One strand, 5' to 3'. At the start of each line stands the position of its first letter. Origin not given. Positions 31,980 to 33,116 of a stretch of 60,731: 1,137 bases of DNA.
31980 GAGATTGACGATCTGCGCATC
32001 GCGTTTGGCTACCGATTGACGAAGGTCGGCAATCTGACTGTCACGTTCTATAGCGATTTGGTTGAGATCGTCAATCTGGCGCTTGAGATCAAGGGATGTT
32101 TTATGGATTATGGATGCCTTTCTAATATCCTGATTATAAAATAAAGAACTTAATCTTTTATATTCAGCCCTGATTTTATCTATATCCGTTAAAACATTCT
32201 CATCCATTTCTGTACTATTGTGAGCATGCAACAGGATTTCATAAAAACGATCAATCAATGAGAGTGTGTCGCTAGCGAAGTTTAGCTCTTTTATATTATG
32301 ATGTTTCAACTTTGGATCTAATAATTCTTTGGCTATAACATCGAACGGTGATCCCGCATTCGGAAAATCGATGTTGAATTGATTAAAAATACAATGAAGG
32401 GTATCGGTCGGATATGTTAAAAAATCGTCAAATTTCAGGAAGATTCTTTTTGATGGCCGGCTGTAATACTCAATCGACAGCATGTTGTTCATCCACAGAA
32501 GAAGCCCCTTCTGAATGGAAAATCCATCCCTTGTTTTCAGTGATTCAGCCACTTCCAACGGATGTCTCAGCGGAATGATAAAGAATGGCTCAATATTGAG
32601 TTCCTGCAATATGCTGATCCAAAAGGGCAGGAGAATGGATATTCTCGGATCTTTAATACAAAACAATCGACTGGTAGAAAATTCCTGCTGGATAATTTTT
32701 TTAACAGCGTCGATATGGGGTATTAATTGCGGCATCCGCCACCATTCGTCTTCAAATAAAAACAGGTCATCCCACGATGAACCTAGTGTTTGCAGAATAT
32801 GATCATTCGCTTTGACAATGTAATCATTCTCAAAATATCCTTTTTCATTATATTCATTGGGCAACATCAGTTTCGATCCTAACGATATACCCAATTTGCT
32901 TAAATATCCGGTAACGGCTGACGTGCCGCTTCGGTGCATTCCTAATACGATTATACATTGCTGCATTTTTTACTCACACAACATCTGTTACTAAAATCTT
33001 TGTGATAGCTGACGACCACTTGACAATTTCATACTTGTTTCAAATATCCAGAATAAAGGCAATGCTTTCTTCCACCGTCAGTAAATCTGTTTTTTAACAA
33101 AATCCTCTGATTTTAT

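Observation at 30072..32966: Sulfotransferase - coiled coil - GT2 - GT2 fusion: candidate single-protein polymerase/terminator with a sulfate cap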

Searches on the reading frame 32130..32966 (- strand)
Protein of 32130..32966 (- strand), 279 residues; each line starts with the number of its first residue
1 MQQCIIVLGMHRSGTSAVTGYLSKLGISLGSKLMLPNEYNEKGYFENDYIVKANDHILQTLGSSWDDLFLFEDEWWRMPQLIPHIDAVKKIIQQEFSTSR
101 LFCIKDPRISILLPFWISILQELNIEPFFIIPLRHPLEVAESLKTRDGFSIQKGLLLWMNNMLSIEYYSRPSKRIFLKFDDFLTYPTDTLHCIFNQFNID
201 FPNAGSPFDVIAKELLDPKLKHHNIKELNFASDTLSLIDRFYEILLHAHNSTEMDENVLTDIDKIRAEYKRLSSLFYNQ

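Call 7: search_protein_families(library=pfam, proteins=[window:32130-32966:-], max_evalue=10)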
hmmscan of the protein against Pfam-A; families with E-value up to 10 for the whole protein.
seq(279 aa): 3 families
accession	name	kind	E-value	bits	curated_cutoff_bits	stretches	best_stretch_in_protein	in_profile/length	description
PF13469.12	Sulfotransfer_3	-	0.04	14.6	27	1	5-30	2-22/216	Sulfotransferase family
PF13238.12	AAA_18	-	0.045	14.6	29.4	1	5-59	1-60/128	AAA domain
PF12611.13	Flagellar_put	-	0.35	11.1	21.1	1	250-263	7-20/24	Putative flagellar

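Call 13: search_solved_structures(query=window:32130-32966:-, max_evalue=10, show_alignments=3)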
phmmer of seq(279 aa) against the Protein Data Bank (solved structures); distinct sequences matched with E-value up to 10: 1.
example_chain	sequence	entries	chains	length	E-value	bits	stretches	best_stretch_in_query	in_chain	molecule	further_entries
1fe8_H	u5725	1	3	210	1.7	11.1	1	171-220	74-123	IMMUNOGLOBULIN IGG RU5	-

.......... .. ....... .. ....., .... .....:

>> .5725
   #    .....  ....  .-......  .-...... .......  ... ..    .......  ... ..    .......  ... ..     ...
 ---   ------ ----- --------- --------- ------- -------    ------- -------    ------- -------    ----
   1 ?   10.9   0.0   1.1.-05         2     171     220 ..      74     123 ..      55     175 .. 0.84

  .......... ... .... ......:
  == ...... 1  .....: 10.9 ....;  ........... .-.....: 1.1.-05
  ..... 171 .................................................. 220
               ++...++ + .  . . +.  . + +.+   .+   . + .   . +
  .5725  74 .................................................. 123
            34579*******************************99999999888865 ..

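Call 14: find_homologous_proteins(query=window:32130-32966:-, max_evalue=0.001)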
Query seq(279 aa) (279 aa): 1322 proteins with E <= 0.001 among 2162 candidates; the best 120 are listed.
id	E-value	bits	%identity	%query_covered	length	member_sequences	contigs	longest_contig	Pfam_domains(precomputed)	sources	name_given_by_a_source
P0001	8.9e-131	453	73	100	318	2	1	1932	-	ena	-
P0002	7.8e-126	437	72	100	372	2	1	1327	-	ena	-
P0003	2.5e-122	426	68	100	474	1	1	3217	PF05400.19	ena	-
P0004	3.0e-119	416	67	100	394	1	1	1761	-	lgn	-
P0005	4.0e-119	415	68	100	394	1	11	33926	-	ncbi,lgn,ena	-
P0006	1.4e-118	413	67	100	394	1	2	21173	-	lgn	-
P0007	1.3e-117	410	66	100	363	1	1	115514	-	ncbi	ncbi:MAG: sulfotransferase family protein [Smithellaceae bacterium]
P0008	1.9e-117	410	63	100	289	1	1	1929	-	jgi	jgi:hypothetical protein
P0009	3.6e-115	402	63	100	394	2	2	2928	-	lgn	-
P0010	2.9e-108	380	63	100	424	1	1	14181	PF27241.1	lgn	-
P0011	1.0e-96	342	58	100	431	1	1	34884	PF04108.18,PF19220.7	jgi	-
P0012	1.7e-93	331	77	68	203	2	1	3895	-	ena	-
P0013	7.3e-92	326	55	97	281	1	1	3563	PF13469.13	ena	-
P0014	1.1e-73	266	47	98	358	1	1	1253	-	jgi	jgi:hypothetical protein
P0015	1.8e-72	262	45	100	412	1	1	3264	-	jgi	jgi:hypothetical protein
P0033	6.2e-57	211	40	96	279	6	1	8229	PF13469.13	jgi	-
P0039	7.8e-55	204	46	82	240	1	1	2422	PF13469.13,PF00685.34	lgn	-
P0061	9.2e-53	197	39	91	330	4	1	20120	PF13469.13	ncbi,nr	ncbi:MAG: hypothetical protein HKL98_06030 [Burkholderiales bacterium]|nr:hypothetical protein [Burk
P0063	1.5e-52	197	40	87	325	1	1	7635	PF13469.13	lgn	-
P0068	4.0e-52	195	37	97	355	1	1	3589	PF13469.13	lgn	-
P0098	2.3e-50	190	36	100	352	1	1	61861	PF13469.13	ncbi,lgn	-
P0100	3.4e-50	189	39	96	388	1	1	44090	PF13469.13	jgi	jgi:hypothetical protein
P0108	8.2e-50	188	37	96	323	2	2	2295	PF13469.13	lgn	-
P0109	9.3e-50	188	41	87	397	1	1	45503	PF13469.13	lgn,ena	-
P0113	1.5e-49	187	38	98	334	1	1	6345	PF13469.13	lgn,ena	-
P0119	2.8e-49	186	38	98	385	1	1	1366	PF13469.13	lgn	-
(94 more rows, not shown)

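Call 24: search_solved_structures(query=A1, max_evalue=10, show_alignments=3)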
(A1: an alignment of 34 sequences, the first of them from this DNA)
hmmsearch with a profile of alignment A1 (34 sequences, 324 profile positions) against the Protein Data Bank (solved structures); distinct sequences matched with E-value up to 10: 21.
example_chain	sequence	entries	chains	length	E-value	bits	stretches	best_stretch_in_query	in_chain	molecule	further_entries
5eqz_A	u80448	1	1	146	0.13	14.7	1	222-312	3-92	Rev protein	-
5x2b_D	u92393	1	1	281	0.3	13.5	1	159-216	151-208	Sulfotransferase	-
5x2b_F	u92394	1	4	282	0.3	13.5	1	159-216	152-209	Sulfotransferase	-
5x2b_C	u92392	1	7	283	0.31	13.5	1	159-216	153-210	Sulfotransferase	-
5cwp_A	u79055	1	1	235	0.31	13.5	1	204-303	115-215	Designed helical repeat protein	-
1wdz_A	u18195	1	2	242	0.37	13.2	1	171-286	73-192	insulin receptor substrate p53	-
2dnx_A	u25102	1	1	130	0.45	12.9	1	178-280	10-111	Syntaxin-12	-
2ykt_A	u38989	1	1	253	0.45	12.9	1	170-286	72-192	BRAIN-SPECIFIC ANGIOGENESIS INHIBITOR 1-ASSOCIATED PROTEIN 2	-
1y2o_A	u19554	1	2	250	0.48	12.8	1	170-286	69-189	BAI1-associated protein 2 isoform 1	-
9jm7_B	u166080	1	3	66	0.48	12.8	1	206-257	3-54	LRD-2V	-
3ok8_A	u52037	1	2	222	0.52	12.7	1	185-284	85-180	Brain-specific angiogenesis inhibitor 1-associated protein 2-like protein 2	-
8ek4_A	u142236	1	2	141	0.66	12.4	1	195-315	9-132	Ice-binding protein TIP-99a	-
5ijn_G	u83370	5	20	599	0.92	11.9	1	200-297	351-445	NUCLEAR PORE COMPLEX PROTEIN NUP58 | Nucleoporin p58/p45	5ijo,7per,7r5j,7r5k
6l82_A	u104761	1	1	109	1.3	11.4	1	201-267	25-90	Spindle pole body component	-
1cjm_A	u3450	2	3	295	1.3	11.4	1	155-218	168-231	PROTEIN (ARYL SULFOTRANSFERASE) | Monoamine-sulfating phenol sulfotransferase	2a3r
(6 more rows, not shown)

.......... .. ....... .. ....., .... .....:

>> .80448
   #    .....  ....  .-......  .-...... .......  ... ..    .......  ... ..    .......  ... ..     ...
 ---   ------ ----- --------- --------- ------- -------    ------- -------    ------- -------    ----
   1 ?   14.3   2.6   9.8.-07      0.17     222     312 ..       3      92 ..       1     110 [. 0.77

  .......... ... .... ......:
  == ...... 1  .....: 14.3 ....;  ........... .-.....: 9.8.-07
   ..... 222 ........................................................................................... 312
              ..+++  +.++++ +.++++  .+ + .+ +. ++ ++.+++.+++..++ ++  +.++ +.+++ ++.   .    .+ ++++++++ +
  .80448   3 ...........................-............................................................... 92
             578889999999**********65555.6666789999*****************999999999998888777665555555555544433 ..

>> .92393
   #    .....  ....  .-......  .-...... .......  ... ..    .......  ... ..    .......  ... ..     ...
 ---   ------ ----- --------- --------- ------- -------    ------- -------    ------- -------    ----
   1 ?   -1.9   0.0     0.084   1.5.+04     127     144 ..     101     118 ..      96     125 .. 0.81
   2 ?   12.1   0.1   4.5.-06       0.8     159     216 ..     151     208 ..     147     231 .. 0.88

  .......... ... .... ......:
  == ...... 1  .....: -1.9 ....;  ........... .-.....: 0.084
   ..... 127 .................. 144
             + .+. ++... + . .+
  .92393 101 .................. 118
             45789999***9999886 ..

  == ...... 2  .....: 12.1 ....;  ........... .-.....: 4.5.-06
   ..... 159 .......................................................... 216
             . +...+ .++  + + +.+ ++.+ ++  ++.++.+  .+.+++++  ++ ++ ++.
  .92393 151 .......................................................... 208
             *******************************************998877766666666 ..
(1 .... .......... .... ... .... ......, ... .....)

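Call 26: find_encoding_contigs(protein=P0005, flank=10000, max_places=2)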
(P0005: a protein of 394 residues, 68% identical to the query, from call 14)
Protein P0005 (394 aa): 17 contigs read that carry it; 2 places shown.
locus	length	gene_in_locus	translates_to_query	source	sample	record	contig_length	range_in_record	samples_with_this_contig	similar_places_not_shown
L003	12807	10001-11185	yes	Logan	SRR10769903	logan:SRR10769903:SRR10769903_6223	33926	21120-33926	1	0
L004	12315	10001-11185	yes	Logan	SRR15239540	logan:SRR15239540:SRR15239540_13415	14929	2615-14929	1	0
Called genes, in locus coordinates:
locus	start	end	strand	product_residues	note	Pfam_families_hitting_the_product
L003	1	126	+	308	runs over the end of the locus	PF01507:PAPS_reduct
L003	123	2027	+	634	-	PF00009:GTP_EFTU, PF01926:MMR_HSR1 (faint), PF03144:GTP_EFTU_D2 (weak), PF22594:GTP-eEF1A_C, PF01583:APS_kinase, PF13238:AAA_18 (weak), PF13671:AAA_33 (weak)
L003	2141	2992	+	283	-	PF01061:ABC2_membrane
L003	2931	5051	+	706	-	PF00005:ABC_tran, PF14524:Wzt_C, PF00535:Glycos_transf_2 (weak)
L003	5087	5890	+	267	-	PF00685:Sulfotransfer_1 (faint), PF13469:Sulfotransfer_3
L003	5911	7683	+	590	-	-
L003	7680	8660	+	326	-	PF00535:Glycos_transf_2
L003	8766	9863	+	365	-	-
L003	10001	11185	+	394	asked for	-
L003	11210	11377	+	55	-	-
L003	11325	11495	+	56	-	PF01909:NTP_transf_2 (weak)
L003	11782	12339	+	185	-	PF07589:PEP_exosort_dom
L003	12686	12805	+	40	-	?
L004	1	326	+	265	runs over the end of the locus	PF02463:SMC_N (faint), PF00005:ABC_tran, PF13304:AAA_21 (faint)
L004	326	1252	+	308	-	PF01507:PAPS_reduct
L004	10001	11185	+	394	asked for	-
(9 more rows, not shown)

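Call 36: predict_structure(alignment_id=A1)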
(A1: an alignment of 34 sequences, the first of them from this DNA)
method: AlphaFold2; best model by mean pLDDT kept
length: 279 residues; sequences in the alignment: 34
mean_pLDDT: 88.2   pTM: 0.88
mean pLDDT of the five models: 88.2, 88.2, 87.2, 86.4, 86.4
residues with pLDDT >= 90: 169; 70-90: 92; 50-70: 17; < 50: 1
segments of 3 or more residues with pLDDT < 50: none
pLDDT, mean of each block of 10 residues (from residue 1): 95 88 93 85 87 97 87 91 97 96 95 97 97 92 89 92 94 93 89 90 78 76 55 79 89 84 92 71
secondary structure, 60 per line:
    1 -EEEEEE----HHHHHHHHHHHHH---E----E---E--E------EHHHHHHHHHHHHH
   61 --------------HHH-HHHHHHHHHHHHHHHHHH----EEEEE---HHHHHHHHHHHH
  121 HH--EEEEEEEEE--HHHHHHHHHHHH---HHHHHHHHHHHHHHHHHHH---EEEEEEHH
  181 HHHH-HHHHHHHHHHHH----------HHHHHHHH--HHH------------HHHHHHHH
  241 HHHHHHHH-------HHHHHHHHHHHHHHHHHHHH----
elements in order: E2-7 H12-24 H48-60 H79-96 E101-105 H109-122 E125-133 H136-147 H151-169 E173-178 H179-184 H186-197 H208-215 H233-248 H256-275

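Call 39: fold_search(model_id=the predicted structure, library=pdb)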
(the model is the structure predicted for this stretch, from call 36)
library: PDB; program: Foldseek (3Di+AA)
matches with E <= 10: 839; with E <= 0.001: 6
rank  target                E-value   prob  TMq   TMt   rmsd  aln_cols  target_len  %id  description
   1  4gbm                  6.5e-05  1.00  0.45  0.44  11.7       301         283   15  Sulfotransferase Domain from the Curacin Biosynthetic Pathway (released 2012-10-17)
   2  3ap3_C                9.9e-05  1.00  0.49  0.48  11.2       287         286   16  Crystal structure of human tyrosylprotein sulfotransferase-2 complexed with PAP (released 2011-10-26)
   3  8w5z_A                3.2e-04  1.00  0.51  0.44  13.0       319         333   13  Crystal structure of tick tyrosylprotein sulfotransferase reveals the activation mechanism of tick anticoagulant prote (released 2024-04-10)
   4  3ap3_D                7.1e-04  1.00  0.45  0.44   7.1       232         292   16  Crystal structure of human tyrosylprotein sulfotransferase-2 complexed with PAP (released 2011-10-26)
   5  5wri_A                7.9e-04  1.00  0.44  0.45   5.7       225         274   14  Crystal structure of human tyrosylprotein sulfotransferase-1 complexed with PAP and C4 peptide (released 2017-09-13)
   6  5ajz                  9.2e-04  1.00  0.34  0.24   6.6       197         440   13  Human PFKFB3 in complex with an indole inhibitor 5 (released 2015-04-22)
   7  5ajy                  1.3e-03  1.00  0.34  0.24   6.6       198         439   13  Human PFKFB3 in complex with an indole inhibitor 4 (released 2015-04-22)
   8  5ajx                  1.3e-03  1.00  0.34  0.24   6.5       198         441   13  Human PFKFB3 in complex with an indole inhibitor 3 (released 2015-04-22)
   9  5ajw                  1.8e-03  1.00  0.34  0.24   6.5       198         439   13  Human PFKFB3 in complex with an indole inhibitor 2 (released 2015-04-22)
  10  5htk_B                3.3e-03  1.00  0.37  0.27   5.8       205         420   10  Human Heart 6-Phosphofructo-2-Kinase/Fructose-2,6-Bisphosphatase (PFKFB2) (released 2016-11-16)
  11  3rnl                  3.7e-03  1.00  0.43  0.47   7.7       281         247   10  Crystal Structure of Sulfotransferase from Alicyclobacillus acidocaldarius (released 2011-06-29)
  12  9dug                  5.1e-03  0.91  0.27  0.35  14.6       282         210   11  Crystal Structure of Dephospho-CoA kinase from Klebsiella aerogenes (Sulfate bound) (released 2024-10-16)
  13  5hr5                  6.3e-03  0.99  0.35  0.26   6.2       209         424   10  Bovine Heart 6-Phosphofructo-2-Kinase/Fructose-2,6-Bisphosphatase (PFKFB2) (released 2016-11-16)
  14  2anc_B                7.7e-03  0.96  0.34  0.43  11.3       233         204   18  Crystal Structure Of Unliganded Form Of Oligomeric E.coli Guanylate Kinase (released 2005-08-30)
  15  3fdi_B                8.2e-03  0.98  0.33  0.46   8.4       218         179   14  Crystal structure of uncharacterized protein from Eubacterium ventriosum ATCC 27560. (released 2009-01-20)
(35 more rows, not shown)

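Call 41: find_related_loci(query=A1, collection=genome_contigs, flank=10000)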
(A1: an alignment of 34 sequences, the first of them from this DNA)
Query A1 (279 aa) in genome_contigs; peptide patterns used: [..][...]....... (x = any residue, [..] = any of these).
600 stretches matched a pattern (row limit reached: there are more); 568 encode a relative of the query (tblastn E <= 1e-3); the best 80 are kept; 80 distinct loci.
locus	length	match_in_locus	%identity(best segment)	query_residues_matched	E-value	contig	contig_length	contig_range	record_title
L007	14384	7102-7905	43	1-269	3e-71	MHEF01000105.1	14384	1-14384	MAG: Nitrospirae bacterium RBG_13_39_12 RBG_13_scaffold_3588, whole genome shotgun sequence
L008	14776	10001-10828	38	2-278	4e-59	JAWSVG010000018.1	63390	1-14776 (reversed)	MAG: Desulfocapsaceae bacterium isolate BHT14_PBSA_del1 B8PBSAT2_contig_36, whole genome shotgun sequence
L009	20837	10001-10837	37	1-279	4e-58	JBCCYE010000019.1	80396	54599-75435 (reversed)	MAG: Pseudomonadota bacterium isolate P01_F01_bin.144 k141_2683060_length_80396_cov_29.1318, whole genome shotgun sequen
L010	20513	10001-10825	37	2-271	5e-58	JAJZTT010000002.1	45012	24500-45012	MAG: Proteobacteria bacterium isolate SKS3.bin88 NODE_1136_length_45012_cov_1.902016, whole genome shotgun sequence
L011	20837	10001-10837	34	1-279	8e-57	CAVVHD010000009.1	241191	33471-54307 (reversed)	MAG: uncultured Gammaproteobacteria bacterium isolate MFD02979.bin.1.123 genome assembly, contig: contig_49962, whole ge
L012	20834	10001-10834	39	1-278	1e-56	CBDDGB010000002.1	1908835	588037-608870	MAG: Halioglobus sp. isolate 8a618683-22f6-44b9-bb45-54b76d143a26 genome assembly, contig: contig_2, whole genome shotgu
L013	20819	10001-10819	37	4-269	1e-56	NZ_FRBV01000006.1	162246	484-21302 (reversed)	Nitrosospira sp. Nsp11, whole genome shotgun sequence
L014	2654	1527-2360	33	1-278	2e-55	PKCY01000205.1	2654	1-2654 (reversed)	MAG: Haliea sp. isolate Gammapro11 c_000000049516, whole genome shotgun sequence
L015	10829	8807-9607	39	1-279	9e-55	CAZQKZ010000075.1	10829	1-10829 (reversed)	MAG TPA_asm: uncultured Leptospiraceae bacterium isolate SRP290908_co2_394 genome assembly, contig: NODE_8916_length_108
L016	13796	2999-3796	39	4-269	7e-55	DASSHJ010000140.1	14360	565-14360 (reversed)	MAG TPA_asm: Nitrosospira sp. isolate SMAG_U1056 k141_1320382, whole genome shotgun sequence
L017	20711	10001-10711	39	3-242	2e-54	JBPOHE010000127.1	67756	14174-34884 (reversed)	MAG: Pseudomonadota bacterium isolate MAG_190 c_000000104873, whole genome shotgun sequence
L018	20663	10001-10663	40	4-224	3e-53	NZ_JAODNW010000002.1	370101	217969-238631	Chelativorans intermedius strain LMG 28482 contig2, whole genome shotgun sequence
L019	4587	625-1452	35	2-276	5e-53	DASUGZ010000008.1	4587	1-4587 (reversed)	MAG TPA_asm: Pseudolabrys sp. isolate SMAG_U1419 k141_793159, whole genome shotgun sequence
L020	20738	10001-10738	36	2-245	4e-52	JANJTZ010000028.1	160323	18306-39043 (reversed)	MAG: Mesorhizobium sp. isolate RX2_metabat.bin.82 RX2_k141_743286, whole genome shotgun sequence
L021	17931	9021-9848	33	2-276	3e-51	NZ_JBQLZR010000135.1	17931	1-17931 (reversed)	MAG: Glycocaulis sp. isolate bin_1084 contig_135, whole genome shotgun sequence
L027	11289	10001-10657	40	1-223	2e-50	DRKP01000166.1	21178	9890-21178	MAG TPA_asm: Sedimenticola thiotaurini isolate HyVt-443 HyVt-443_k145_833993, whole genome shotgun sequence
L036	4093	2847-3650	40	1-279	2e-47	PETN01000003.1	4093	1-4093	MAG: Sulfurimonas sp. CG01_land_8_20_14_3_00_36_23 CG01_land_8_20_14_3.00_scaffold_8597_c, whole genome shotgun sequence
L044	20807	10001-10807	35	1-265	2e-46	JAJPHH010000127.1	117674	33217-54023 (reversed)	MAG: Alphaproteobacteria bacterium isolate Centralia_MAG_152 k107_3189085, whole genome shotgun sequence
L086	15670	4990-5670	34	3-229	3e-42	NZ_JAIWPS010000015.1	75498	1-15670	Alterluteimonas muca strain MHLX1A Scaffold14_1, whole genome shotgun sequence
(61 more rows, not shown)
